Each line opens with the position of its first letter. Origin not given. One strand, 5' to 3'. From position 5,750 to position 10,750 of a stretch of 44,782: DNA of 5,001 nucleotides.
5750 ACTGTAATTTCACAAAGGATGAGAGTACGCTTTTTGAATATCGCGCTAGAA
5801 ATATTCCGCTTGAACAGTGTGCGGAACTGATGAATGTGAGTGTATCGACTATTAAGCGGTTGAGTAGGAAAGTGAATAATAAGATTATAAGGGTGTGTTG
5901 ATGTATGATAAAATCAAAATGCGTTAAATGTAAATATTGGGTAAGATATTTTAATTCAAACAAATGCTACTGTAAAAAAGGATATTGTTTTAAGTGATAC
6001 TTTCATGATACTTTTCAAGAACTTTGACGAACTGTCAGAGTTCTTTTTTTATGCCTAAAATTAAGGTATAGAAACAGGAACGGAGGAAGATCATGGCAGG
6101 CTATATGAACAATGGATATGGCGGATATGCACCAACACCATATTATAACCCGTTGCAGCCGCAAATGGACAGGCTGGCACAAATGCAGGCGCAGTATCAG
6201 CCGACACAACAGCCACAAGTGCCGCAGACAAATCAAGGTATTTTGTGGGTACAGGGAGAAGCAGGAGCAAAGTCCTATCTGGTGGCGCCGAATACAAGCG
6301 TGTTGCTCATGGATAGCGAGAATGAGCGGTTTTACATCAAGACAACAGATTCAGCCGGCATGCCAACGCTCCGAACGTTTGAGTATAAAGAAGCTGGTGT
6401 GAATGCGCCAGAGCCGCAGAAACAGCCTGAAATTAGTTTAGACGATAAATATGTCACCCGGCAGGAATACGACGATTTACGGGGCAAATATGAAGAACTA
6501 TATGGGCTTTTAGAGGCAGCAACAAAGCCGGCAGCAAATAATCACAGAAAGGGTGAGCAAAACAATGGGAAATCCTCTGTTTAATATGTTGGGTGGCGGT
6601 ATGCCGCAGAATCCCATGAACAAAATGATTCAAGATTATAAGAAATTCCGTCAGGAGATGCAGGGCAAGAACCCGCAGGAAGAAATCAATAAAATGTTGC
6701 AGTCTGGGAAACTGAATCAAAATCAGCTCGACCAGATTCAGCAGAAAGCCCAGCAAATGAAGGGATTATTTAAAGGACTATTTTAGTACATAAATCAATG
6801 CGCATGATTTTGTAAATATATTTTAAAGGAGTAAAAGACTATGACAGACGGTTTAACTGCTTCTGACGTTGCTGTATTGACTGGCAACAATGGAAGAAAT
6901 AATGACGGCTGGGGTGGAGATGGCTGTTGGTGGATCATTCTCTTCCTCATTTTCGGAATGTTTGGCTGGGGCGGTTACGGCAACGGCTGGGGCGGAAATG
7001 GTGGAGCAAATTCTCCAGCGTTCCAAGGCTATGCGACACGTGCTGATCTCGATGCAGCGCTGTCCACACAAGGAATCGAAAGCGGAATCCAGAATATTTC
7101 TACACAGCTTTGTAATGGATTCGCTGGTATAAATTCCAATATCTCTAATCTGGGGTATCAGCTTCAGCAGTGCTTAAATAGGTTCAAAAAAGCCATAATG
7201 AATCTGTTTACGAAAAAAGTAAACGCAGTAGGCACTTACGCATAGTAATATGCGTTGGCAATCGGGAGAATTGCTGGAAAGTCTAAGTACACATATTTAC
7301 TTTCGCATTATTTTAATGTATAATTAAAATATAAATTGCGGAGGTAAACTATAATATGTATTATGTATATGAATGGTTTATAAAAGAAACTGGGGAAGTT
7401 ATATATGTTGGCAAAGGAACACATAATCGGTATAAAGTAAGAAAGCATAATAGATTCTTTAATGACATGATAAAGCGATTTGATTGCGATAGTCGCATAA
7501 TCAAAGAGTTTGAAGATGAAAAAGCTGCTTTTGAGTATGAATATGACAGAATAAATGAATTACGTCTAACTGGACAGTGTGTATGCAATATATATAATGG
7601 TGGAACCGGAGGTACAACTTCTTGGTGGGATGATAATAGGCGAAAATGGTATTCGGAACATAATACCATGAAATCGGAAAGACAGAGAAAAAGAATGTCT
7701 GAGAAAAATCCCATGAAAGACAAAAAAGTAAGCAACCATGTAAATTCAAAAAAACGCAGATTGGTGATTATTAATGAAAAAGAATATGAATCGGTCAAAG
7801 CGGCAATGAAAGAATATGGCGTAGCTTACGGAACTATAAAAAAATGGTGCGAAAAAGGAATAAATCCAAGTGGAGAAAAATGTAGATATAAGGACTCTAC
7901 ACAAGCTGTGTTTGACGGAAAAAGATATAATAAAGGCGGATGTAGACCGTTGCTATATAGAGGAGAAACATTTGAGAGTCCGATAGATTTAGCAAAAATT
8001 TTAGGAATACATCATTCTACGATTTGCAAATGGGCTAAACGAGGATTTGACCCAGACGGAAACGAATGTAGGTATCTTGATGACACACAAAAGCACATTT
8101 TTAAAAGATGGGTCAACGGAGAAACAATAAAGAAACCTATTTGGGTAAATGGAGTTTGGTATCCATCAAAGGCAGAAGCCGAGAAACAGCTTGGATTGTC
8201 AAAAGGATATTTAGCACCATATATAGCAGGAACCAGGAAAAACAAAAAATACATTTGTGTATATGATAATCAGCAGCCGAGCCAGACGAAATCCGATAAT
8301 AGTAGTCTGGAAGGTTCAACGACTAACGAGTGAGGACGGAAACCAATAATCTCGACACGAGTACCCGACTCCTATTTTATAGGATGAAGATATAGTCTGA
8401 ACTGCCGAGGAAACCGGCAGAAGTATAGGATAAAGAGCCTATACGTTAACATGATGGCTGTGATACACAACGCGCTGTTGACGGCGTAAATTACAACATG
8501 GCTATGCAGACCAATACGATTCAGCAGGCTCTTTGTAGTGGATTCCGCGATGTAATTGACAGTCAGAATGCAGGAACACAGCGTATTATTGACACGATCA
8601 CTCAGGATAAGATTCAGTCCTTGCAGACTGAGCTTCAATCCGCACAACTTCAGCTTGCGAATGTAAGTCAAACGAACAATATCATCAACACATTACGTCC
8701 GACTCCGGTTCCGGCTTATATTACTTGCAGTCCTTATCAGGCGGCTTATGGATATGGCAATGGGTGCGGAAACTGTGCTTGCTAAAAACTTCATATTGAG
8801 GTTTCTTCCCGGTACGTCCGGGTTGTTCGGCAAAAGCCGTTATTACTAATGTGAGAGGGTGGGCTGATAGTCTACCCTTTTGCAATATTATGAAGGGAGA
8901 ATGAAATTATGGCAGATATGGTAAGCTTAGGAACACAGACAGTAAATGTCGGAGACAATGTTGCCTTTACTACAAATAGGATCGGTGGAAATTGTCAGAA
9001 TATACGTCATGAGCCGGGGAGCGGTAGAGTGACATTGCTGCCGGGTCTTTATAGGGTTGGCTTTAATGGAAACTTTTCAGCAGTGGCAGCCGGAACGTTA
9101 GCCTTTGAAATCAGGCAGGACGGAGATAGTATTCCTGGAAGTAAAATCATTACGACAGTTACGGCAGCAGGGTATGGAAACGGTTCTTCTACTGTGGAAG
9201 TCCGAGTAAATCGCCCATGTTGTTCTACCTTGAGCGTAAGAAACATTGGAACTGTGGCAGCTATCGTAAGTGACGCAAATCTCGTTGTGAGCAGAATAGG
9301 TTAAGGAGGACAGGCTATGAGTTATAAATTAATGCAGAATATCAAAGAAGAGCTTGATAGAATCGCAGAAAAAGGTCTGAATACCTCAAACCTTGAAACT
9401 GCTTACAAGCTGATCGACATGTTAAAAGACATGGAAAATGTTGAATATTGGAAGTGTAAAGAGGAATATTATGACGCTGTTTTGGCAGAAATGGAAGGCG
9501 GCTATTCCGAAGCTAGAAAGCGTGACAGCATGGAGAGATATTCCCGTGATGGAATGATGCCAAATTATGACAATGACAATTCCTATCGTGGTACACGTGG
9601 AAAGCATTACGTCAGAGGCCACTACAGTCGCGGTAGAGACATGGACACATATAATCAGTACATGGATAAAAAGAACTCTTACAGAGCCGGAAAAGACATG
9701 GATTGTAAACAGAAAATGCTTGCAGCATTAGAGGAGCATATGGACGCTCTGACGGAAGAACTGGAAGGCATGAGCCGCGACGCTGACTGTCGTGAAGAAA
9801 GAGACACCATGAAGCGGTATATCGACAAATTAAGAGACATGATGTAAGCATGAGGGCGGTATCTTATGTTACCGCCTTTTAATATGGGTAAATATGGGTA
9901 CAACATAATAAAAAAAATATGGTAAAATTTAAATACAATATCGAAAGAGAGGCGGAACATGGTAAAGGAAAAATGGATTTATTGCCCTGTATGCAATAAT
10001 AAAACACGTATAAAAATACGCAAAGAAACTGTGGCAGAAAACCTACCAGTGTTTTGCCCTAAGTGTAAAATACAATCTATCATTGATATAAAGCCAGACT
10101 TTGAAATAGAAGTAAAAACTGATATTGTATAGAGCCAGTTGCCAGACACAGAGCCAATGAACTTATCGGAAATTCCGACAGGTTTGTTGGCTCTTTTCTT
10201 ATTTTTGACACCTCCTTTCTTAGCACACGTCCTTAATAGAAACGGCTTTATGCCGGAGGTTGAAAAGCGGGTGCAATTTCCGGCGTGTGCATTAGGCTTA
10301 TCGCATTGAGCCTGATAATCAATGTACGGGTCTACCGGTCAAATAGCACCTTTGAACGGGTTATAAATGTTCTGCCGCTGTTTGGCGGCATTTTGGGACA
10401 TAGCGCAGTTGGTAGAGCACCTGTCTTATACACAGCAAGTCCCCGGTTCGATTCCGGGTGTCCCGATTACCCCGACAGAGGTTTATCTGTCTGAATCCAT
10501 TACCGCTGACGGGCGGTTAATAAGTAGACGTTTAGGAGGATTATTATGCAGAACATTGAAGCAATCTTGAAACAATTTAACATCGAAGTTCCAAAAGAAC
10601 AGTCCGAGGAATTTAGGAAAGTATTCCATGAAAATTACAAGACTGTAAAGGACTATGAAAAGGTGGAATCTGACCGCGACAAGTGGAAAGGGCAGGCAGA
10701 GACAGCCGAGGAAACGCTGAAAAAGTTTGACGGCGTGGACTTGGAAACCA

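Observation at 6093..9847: Terminator-bounded cargo operon of low-complexity, Cys-rich and C1q-like proteins inside the head-gene module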

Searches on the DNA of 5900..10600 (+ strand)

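Call 10: search_dna_similar(query=window:5900-10600:+, collection=phages, mode=distant, max_rows=30)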
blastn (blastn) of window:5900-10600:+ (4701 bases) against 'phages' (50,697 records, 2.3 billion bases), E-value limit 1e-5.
Records with a match: 40; places in all: 41; records where one place covers at least 80% of the query: 0.
Best place of each record, by identity: 80-90% 21; 60-80% 19.
By first word of the organism name: Bacillus 15; Bacteriophage 7; Clostridium 6; Mycobacterium 3; Streptococcus 2; Listeria 2; Dulem 1; Kolpuevirus 1; bajarodcaudo 1; Kehishuvirus 1; and 1 more.
By host as written in the record: - 11; Clostridium perfringens 4; Bacillus thuringiensis subsp. kurstaki 4; Bacillus thuringiensis kurstaki 3; Bacteroides cellulosilyticus 2; Bacillus thuringiensis subspecies kurstaki 2; Bacillus thuringiensis serovar kurstaki 2; Varecia variegata 1; and 11 more.
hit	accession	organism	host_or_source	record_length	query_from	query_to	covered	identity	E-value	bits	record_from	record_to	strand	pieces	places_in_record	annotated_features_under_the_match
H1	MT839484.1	Bacteriophage sp.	human fecal samples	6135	746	4671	35%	72.0%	5e-101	891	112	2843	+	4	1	record has no annotation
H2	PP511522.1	Dulem virus 35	Varecia variegata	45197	323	4655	26%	70.3%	2e-75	579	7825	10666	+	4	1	hypothetical protein (x8)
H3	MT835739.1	Bacteriophage sp.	human fecal samples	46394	325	4396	9%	72.1%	1e-13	213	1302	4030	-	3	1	record has no annotation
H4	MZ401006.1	Clostridium phage CPQ4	Clostridium perfringens JCM 1290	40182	1451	2552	6%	76.7%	2e-23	211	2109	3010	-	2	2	hypothetical protein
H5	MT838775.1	Bacteriophage sp.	human fecal samples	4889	322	596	6%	69.5%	1e-21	113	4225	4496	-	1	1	record has no annotation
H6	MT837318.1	Bacteriophage sp.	human fecal samples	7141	4312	4654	5%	75.5%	6e-18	174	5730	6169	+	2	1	record has no annotation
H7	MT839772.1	Bacteriophage sp.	human fecal samples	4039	981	4654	4%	74.0%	5e-6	122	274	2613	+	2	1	record has no annotation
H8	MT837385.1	Bacteriophage sp.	human fecal samples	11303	2361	2552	4%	71.4%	7e-11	78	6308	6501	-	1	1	record has no annotation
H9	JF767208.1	Clostridium phage phiCP13O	Clostridium perfringens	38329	2411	2558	3%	72.3%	7e-11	77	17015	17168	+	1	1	phage-related minor tail protein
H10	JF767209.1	Clostridium phage phiCP34O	Clostridium perfringens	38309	2411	2558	3%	72.3%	7e-11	77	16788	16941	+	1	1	phage-related minor tail protein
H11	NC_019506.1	Clostridium phage phiCP13O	Clostridium perfringens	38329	2411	2558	3%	72.3%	7e-11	77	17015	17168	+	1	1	tail length tape measure protein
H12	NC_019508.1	Clostridium phage phiCP34O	Clostridium perfringens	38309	2411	2558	3%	72.3%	7e-11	77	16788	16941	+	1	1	tail length tape measure protein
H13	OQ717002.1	Clostridium phage vB_CpeS-17DYC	Clostridium perfringens 012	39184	2411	2558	3%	72.3%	7e-11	77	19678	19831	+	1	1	tail length tape-measure protein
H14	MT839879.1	Bacteriophage sp.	human fecal samples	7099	347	465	3%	74.6%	4e-8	69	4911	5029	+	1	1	record has no annotation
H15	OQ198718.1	Kolpuevirus sp. 'frurule'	Bacteroides cellulosilyticus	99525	2447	2558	2%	76.3%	1e-8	71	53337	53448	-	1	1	hypothetical protein | flavin-dependent thymidylate synthase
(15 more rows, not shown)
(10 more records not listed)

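Call 12: get_annotated_region(hit=H2, flank=6000)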
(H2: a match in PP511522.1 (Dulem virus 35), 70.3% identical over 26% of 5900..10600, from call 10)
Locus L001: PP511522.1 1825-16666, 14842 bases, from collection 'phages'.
description: Dulem virus 35 isolate Duke_24FS_4, complete genome.
organism: Dulem virus 35 (NCBI taxid 3145753)
taxonomy: Viruses; Duplodnaviria; Heunggongvirae; Uroviricota; Caudoviricetes
host: Varecia variegata; source: feces; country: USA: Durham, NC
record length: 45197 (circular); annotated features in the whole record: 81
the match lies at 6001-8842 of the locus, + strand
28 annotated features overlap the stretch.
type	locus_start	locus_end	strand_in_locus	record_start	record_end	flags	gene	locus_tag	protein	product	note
CDS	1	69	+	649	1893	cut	-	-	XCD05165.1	terminase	-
CDS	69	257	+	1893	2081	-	-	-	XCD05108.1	hypothetical protein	-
CDS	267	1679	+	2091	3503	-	-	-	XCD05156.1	portal protein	-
CDS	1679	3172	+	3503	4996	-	-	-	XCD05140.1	hypothetical protein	-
CDS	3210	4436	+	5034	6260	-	-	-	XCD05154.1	minor capsid protein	-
CDS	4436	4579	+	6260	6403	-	-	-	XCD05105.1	hypothetical protein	-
CDS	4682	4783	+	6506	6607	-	-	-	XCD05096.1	hypothetical protein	-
CDS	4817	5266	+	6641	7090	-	-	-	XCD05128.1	hypothetical protein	-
CDS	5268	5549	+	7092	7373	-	-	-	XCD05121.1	hypothetical protein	-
CDS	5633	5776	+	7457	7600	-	-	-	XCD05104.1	hypothetical protein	-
CDS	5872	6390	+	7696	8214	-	-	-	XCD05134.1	hypothetical protein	-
CDS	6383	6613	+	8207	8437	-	-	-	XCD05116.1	hypothetical protein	-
CDS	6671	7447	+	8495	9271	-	-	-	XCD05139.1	hypothetical protein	-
CDS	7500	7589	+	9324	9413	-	-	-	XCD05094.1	hypothetical protein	-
CDS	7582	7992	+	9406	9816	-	-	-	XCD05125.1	hypothetical protein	-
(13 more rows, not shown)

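Call 13: get_annotated_region(hit=H1, flank=4000)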
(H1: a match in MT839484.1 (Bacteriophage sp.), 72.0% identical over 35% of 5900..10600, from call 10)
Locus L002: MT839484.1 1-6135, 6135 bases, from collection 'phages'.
description: UNVERIFIED: Bacteriophage sp. clone scaffold_10839 genomic sequence.
organism: Bacteriophage sp. (NCBI taxid 38018)
taxonomy: Viruses
host: -; source: human fecal samples; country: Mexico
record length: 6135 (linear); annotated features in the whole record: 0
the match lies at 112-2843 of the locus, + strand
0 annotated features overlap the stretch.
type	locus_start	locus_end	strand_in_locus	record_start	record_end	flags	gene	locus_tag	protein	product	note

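Call 14: get_annotated_region(hit=H3, flank=6000)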
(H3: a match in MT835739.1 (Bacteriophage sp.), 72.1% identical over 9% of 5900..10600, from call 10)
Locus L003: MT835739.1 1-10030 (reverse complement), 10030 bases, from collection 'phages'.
description: UNVERIFIED: Bacteriophage sp. clone scaffold_573 genomic sequence.
organism: Bacteriophage sp. (NCBI taxid 38018)
taxonomy: Viruses
host: -; source: human fecal samples; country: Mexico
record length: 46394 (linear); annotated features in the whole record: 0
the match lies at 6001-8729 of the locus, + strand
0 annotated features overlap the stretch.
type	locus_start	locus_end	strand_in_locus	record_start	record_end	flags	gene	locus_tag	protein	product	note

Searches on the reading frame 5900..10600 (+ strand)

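Call 36: search_protein_families(library=pfam, proteins=[L001:7582-7992:+, L003:7503-7943:+, L002:1120-1530:+], max_evalue=1)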
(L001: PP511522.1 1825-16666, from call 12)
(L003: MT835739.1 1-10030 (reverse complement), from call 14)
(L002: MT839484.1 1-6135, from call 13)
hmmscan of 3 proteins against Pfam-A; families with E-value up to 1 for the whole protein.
L001:7582-7992:+ (136 aa): 1 family
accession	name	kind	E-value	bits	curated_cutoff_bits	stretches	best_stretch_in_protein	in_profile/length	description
PF18573.7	BclA_C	-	4.4e-07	30.3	38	1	11-134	13-127/128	BclA C-terminal domain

L003:7503-7943:+ (146 aa): 0 families

L002:1120-1530:+ (136 aa): 1 family
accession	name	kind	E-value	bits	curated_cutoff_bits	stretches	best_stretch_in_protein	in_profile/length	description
PF18573.7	BclA_C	-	2.8e-06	27.7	38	1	6-95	5-89/128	BclA C-terminal domain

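Call 66: search_protein_families(library=pfam, proteins=[L003:4884-5276:+], max_evalue=1)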
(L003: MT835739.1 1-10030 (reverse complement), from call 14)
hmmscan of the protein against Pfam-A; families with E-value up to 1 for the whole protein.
L003:4884-5276:+ (130 aa): 0 families

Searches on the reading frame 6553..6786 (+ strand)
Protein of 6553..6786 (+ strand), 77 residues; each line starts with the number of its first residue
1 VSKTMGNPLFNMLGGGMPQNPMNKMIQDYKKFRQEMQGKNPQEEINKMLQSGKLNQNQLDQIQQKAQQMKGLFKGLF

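Call 7: search_protein_families(library=pfam, proteins=[window:6553-6786:+], max_evalue=0.1)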
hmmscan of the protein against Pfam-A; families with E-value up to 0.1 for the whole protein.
window:6553-6786:+ (77 aa): 2 families
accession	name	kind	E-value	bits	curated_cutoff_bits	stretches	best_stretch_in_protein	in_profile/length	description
PF14584.11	DUF4446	-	0.014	15.8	27.4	1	22-71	24-73/150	Protein of unknown function (DUF4446)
PF01858.22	RB_A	-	0.058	13.7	25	1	21-74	2-55/196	Retinoblastoma-associated protein A domain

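Call 8: search_protein_families(library=phrogs, proteins=[window:6553-6786:+], max_evalue=0.01)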
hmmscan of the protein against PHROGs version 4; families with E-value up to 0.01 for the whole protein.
window:6553-6786:+ (77 aa): 1 family
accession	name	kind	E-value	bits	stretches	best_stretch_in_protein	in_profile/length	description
phrog_22984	-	unknown function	2.1e-23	83.5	1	5-77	1-69/74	-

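Call 20: search_protein_families(library=ncbifam, proteins=[window:6565-6786:+], max_evalue=0.1)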
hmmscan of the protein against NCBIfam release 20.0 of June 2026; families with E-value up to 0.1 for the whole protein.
window:6565-6786:+ (73 aa): 1 family
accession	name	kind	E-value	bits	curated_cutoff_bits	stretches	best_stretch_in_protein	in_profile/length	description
NF050178.1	PA4570_fam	equivalog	0.091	13.1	100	0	38-64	32-58/69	PA4570 family protein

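Call 38: search_protein_families(library=padloc, proteins=[window:6565-6786:+], max_evalue=0.1)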
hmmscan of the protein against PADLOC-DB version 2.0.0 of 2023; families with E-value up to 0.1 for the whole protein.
window:6565-6786:+ (73 aa): 0 families

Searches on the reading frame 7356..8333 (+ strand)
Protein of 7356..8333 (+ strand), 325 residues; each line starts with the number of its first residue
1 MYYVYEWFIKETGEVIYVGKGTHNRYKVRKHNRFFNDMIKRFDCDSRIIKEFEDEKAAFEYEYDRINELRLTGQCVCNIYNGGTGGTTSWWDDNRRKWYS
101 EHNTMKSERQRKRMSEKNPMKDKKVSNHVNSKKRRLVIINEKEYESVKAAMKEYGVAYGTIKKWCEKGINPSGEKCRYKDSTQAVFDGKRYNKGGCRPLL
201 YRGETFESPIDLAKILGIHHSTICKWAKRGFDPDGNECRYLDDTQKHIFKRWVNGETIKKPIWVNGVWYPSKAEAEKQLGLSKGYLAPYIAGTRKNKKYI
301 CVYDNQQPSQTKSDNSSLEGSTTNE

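Call 7: search_protein_families(library=pfam, proteins=[window:7356-8333:+], max_evalue=0.1)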
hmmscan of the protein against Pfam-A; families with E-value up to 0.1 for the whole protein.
window:7356-8333:+ (325 aa): 14 families
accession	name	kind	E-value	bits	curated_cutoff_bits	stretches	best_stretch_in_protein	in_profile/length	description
PF07453.19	NUMOD1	-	1e-07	32.4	22.8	0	205-223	15-33/37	NUMOD1 domain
PF13384.12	HTH_23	-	3.7e-07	30.2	24.6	1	209-229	20-40/50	Homeodomain-like domain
PF13551.12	HTH_29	-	0.00017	22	28.1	0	208-229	14-35/64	Winged helix-turn helix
PF12728.13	HTH_17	-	0.00018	22.1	27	0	211-230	6-25/51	Helix-turn-helix domain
PF22083.2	I-HmuI_NUMOD-like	-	0.00054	19.9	27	0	141-163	9-31/46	DNA endonuclease I-HmuI-like, NUMOD-like domain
PF13518.12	HTH_28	-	0.00061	20.3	25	1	145-166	13-34/52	Helix-turn-helix domain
PF07022.19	Phage_CI_repr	-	0.0024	18.6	22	0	206-233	12-39/65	Bacteriophage CI repressor helix-turn-helix domain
PF18024.7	HTH_50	-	0.006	16.7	27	0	206-229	23-46/50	Helix-turn-helix domain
PF01541.30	GIY-YIG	-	0.012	16.4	22.6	1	1-70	1-73/78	GIY-YIG catalytic domain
PF20987.3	I-TevI_DNA-bd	-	0.018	15.4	27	0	257-286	9-38/51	Intron-encoded endonuclease 1, DNA-binding domain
PF01381.28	HTH_3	-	0.02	15.4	23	0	211-226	14-29/55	Helix-turn-helix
PF07618.16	DUF1580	-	0.031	14.3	24.4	0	147-169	3-27/57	Protein of unknown function (DUF1580)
PF00376.29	MerR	-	0.063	13.6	28.2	0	211-230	4-23/38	MerR family regulatory protein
PF04218.19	CENP-B_N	-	0.077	13.1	21.2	0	143-167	21-45/53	CENP-B N-terminal DNA-binding domain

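Call 8: search_protein_families(library=phrogs, proteins=[window:7356-8333:+], max_evalue=0.01)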
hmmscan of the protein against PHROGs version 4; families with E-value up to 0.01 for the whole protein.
window:7356-8333:+ (325 aa): 12 families
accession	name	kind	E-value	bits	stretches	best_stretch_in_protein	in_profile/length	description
phrog_314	-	DNA, RNA and nucleotide metabolism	1.2e-14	55.2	1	1-181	178-390/574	homing endonuclease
phrog_66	-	integration and excision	2.8e-06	28.3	0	109-180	58-133/412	excisionase and transcriptional regulator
phrog_8008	-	DNA, RNA and nucleotide metabolism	5.2e-05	23.9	1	212-230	20-38/66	DNA binding protein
phrog_2474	-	transcription regulation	0.00022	22.1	0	212-236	54-73/118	MerR-like transcriptional regulator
phrog_30235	-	unknown function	0.00026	21.9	1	2-75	11-89/184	-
phrog_3037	-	transcription regulation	0.00031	21.6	1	124-174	7-58/189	transcriptional repressor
phrog_35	-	transcription regulation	0.00065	20.8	0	205-234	85-113/181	transcriptional repressor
phrog_22377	-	DNA, RNA and nucleotide metabolism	0.0018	18.9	1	2-94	7-84/154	restriction endonuclease II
phrog_409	-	transcription regulation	0.0023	19.5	0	211-229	29-47/127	transcriptional regulator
phrog_151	-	integration and excision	0.0031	17.1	0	96-167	98-167/582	transposase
phrog_1763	-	DNA, RNA and nucleotide metabolism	0.0038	17.9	0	208-236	8-36/60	HTH DNA binding protein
phrog_11420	-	DNA, RNA and nucleotide metabolism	0.0044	18.2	0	207-231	23-47/82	DNA binding protein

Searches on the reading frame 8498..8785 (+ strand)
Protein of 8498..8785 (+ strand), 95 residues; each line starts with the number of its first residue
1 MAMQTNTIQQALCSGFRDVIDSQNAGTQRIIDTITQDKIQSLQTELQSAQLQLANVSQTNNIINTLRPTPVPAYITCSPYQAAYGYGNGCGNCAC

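Call 7: search_protein_families(library=pfam, proteins=[window:8498-8785:+], max_evalue=0.1)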
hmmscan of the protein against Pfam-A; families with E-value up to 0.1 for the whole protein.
window:8498-8785:+ (95 aa): 1 family
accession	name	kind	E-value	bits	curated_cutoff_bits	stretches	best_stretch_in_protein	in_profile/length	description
PF12166.14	Piezo_cap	-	0.079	13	26.9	1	7-67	3-62/298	Piezo non-specific cation channel, cap domain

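Call 8: search_protein_families(library=phrogs, proteins=[window:8498-8785:+], max_evalue=0.01)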
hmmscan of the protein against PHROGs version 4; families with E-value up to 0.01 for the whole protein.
window:8498-8785:+ (95 aa): 1 family
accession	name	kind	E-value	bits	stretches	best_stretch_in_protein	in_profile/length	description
phrog_16490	-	unknown function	3.6e-16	60.7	1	1-94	153-276/286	-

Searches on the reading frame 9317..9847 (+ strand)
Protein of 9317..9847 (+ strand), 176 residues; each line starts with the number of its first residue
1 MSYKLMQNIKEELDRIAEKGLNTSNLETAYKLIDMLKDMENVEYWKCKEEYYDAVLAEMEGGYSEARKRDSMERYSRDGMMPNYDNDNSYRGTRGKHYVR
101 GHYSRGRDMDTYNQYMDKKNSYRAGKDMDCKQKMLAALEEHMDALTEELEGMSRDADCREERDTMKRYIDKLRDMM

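Call 7: search_protein_families(library=pfam, proteins=[window:9317-9847:+], max_evalue=0.1)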
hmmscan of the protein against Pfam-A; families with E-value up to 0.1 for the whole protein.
window:9317-9847:+ (176 aa): 1 family
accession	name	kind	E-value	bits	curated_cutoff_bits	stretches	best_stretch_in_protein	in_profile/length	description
PF23349.2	BBS7_hp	-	0.033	14.8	27.8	0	9-97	4-93/114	BBS7 hairpin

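Call 8: search_protein_families(library=phrogs, proteins=[window:9317-9847:+], max_evalue=0.01)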
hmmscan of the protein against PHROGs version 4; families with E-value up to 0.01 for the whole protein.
window:9317-9847:+ (176 aa): 1 family
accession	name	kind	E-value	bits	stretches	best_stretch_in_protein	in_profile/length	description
phrog_28802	-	unknown function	6.7e-67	226.4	1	1-176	1-190/190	-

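Call 20: search_protein_families(library=ncbifam, proteins=[window:9317-9847:+], max_evalue=0.1)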
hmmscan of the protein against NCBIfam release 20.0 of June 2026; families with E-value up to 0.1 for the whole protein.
window:9317-9847:+ (176 aa): 1 family
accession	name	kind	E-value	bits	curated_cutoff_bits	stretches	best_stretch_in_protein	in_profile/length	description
NF040521.1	C45_proenzyme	subfamily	0.023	14.1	85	1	104-160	17-71/313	C45 family autoproteolytic acyltransferase/hydrolase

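Call 23: search_dna_similar(query=window:9317-9847:+, collection=phages, mode=protein, max_rows=40, max_evalue=0.001)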
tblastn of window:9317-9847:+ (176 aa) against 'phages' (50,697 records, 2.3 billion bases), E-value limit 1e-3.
Records with a match: 9; places in all: 9; records where one place covers at least 80% of the query: 6.
Best place of each record, by identity: 60-80% 4; <60% 5.
By first word of the organism name: Bacteriophage 7; Dulem 2.
By host as written in the record: - 7; Varecia variegata 1; Propithecus coquereli 1.
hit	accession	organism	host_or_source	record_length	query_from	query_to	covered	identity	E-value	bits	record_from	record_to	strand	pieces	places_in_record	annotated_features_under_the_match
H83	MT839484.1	Bacteriophage sp.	human fecal samples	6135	1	176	100%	72.4%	4e-73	243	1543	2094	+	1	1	record has no annotation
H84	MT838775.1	Bacteriophage sp.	human fecal samples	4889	5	176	98%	60.3%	5e-58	200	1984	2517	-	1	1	record has no annotation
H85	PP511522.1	Dulem virus 35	Varecia variegata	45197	4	175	98%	60.3%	2e-57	198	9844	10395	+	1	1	hypothetical protein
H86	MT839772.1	Bacteriophage sp.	human fecal samples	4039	5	176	98%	60.0%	3e-56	195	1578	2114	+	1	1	record has no annotation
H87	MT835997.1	Bacteriophage sp.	human fecal samples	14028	5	176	98%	59.2%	9e-57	197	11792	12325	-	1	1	record has no annotation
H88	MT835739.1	Bacteriophage sp.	human fecal samples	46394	5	176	98%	59.2%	1e-55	193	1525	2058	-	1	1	record has no annotation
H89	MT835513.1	Bacteriophage sp.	human fecal samples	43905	3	105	59%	39.5%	3e-7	55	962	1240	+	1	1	record has no annotation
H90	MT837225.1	Bacteriophage sp.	human fecal samples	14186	3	104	58%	36.9%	1e-7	56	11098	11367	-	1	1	record has no annotation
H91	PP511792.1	Dulem virus 33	Propithecus coquereli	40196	1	105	60%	34.5%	1e-5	50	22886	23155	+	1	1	hypothetical protein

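Call 38: search_protein_families(library=padloc, proteins=[window:9317-9847:+], max_evalue=0.1)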
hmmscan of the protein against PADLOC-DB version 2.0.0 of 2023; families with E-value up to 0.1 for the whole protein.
window:9317-9847:+ (176 aa): 0 families
